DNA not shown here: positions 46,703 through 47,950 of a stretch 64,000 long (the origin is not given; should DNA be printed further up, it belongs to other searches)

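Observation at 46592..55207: Tandem array of a novel seven-TM receptor family with a frameshifted member, a kinase fragment and a glycosyltransferase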

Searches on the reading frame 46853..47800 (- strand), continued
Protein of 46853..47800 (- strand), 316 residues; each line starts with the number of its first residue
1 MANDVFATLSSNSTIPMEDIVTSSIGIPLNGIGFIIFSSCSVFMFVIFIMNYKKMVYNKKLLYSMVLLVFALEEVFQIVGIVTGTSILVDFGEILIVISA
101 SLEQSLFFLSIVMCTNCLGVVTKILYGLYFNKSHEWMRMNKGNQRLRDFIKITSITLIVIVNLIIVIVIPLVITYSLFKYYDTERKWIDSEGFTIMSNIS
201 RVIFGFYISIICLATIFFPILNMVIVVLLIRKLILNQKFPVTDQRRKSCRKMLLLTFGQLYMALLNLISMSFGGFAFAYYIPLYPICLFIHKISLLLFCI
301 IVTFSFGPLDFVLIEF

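Call 43: find_encoding_contigs(protein=P0002, flank=5000, max_places=5)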
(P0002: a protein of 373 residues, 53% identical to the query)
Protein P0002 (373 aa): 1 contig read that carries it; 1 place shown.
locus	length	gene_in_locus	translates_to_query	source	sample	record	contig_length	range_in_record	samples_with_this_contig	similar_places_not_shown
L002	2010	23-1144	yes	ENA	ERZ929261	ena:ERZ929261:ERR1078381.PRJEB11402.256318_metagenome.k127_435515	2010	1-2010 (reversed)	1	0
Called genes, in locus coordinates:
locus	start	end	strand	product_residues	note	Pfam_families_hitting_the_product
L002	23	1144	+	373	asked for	-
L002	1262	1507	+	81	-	-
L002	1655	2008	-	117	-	?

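Call 58: find_encoding_contigs(protein=P0028, flank=5000, max_places=3)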
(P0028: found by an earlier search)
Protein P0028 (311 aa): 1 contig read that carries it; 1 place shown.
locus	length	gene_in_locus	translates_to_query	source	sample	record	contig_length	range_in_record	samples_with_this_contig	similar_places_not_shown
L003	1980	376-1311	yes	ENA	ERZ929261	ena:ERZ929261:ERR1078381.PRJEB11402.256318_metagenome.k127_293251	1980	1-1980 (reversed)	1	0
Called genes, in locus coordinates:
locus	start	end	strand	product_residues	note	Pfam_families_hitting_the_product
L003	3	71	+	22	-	?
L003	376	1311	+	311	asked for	-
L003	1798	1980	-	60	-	?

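Call 59: find_encoding_contigs(protein=P0015, flank=5000, max_places=3)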
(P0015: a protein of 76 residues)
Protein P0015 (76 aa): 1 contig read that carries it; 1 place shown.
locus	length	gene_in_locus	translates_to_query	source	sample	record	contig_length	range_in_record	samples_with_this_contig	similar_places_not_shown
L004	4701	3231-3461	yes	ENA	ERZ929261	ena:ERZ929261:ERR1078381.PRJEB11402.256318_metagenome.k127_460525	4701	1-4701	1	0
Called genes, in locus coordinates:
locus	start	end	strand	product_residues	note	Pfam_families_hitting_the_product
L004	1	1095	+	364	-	?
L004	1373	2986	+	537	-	PF00067:p450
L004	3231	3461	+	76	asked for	-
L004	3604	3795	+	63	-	-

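Call 82: find_related_loci(query=A2, collection=metagenome_contigs, flank=6000)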
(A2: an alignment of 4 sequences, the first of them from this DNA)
Query A2 (316 aa) in metagenome_contigs; peptide patterns used: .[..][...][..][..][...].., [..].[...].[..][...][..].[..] (x = any residue, [..] = any of these).
264 stretches matched a pattern, but none encodes a relative of the query by tblastn (E <= 1e-3).
